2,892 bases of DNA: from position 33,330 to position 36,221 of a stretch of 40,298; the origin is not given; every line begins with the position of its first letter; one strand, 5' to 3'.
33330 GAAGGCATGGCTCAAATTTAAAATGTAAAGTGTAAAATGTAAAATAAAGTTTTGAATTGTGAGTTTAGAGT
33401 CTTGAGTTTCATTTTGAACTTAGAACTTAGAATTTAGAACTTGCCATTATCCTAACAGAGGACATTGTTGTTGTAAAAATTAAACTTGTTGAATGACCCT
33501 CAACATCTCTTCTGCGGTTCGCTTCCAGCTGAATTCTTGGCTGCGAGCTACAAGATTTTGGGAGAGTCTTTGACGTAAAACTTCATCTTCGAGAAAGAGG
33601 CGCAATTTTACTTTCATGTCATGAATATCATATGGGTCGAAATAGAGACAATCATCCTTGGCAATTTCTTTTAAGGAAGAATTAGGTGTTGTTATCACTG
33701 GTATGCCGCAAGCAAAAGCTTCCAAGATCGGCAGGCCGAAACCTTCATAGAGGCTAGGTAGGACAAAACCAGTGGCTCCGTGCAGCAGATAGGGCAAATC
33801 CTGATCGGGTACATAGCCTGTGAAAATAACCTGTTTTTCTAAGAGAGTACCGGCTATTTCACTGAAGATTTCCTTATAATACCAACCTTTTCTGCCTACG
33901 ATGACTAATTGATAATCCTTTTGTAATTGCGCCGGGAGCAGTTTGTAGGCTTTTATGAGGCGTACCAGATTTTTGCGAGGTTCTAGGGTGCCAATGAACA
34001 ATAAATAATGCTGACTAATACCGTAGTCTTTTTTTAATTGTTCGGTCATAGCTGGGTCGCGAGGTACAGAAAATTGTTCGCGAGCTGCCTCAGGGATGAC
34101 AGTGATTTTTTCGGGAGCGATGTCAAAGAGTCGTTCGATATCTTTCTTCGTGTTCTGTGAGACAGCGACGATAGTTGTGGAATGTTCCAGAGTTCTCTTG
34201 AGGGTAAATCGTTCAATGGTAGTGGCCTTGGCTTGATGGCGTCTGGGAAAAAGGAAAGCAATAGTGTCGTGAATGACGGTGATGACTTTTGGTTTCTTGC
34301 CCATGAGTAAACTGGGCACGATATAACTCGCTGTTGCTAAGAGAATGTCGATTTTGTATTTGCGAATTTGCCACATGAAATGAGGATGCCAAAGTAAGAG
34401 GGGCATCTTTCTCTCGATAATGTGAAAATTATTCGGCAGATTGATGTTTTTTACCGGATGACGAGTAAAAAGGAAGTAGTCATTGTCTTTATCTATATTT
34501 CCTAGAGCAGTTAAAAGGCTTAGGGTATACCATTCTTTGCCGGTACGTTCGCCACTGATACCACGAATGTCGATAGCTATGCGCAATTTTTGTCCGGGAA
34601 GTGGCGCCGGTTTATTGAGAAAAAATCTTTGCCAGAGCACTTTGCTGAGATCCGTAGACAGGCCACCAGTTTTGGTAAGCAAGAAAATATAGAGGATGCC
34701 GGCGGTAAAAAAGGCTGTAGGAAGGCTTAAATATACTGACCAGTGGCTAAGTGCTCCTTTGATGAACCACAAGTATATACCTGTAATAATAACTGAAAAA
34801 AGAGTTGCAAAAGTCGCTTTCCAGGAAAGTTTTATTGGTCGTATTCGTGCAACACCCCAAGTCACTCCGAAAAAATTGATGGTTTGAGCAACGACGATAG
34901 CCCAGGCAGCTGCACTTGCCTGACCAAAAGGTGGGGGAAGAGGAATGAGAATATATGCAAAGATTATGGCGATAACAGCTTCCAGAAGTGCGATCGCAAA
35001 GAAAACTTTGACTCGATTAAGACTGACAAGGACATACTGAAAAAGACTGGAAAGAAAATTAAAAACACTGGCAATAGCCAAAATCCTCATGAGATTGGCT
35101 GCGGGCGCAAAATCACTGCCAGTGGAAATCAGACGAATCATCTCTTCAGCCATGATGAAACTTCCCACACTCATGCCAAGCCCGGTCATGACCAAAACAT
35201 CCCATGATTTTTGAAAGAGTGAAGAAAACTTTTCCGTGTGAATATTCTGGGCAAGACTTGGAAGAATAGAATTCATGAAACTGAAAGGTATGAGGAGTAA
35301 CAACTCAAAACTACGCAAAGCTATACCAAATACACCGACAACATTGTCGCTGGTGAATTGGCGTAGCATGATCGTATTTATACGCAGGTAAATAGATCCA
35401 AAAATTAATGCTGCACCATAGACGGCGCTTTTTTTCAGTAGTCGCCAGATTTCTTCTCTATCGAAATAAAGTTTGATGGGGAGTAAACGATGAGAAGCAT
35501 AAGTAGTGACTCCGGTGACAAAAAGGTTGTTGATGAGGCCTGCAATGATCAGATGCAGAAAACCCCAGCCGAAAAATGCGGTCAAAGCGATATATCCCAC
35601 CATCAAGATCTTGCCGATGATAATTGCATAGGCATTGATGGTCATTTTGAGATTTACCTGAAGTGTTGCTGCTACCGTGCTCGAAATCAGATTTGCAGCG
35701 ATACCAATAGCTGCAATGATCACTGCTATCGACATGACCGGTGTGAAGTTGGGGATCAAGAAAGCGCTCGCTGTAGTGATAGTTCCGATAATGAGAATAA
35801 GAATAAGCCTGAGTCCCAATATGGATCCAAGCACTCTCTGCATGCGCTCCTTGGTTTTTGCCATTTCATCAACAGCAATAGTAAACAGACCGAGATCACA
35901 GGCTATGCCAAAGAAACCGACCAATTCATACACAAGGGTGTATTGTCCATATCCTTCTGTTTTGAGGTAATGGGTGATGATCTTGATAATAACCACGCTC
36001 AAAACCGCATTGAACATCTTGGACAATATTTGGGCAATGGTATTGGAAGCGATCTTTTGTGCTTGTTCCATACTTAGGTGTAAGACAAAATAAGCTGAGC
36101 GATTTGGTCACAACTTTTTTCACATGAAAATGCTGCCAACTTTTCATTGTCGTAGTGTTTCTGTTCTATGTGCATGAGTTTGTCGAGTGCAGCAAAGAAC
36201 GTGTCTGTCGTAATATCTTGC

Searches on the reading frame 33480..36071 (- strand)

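Call 7: search_protein_families(library=pfam, proteins=[window:33480-36071:-])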
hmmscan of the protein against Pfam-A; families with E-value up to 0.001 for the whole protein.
window:33480-36071:- (863 aa): 8 families
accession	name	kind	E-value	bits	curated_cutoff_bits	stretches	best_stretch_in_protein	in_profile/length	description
PF00534.26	Glycos_transf_1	-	2e-39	135.3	26.4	1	684-839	10-168/172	Glycosyl transferases group 1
PF13692.12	Glyco_trans_1_4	-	4.6e-26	92.2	27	1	688-829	2-142/142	Glycosyl transferases group 1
PF01943.22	Polysacc_synt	-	1.1e-15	58.3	28.2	1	8-274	2-271/274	Polysaccharide biosynthesis protein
PF13439.12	Glyco_transf_4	-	2.1e-13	51.1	28.5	1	542-660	40-163/170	Glycosyltransferase Family 4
PF20706.3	GT4-conflict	-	3.8e-10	39.8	26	1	600-804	116-320/385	Family 4 Glycosyltransferase in conflict systems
PF13440.11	Polysacc_synt_3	-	6e-10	39.3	23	1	36-316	6-284/293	Polysaccharide biosynthesis protein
PF13524.12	Glyco_trans_1_2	-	2.2e-08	34.6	25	1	717-857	12-143/144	Glycosyl transferase-like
PF01554.23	MatE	-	4.3e-08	33.4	24.9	1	223-374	7-161/161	MatE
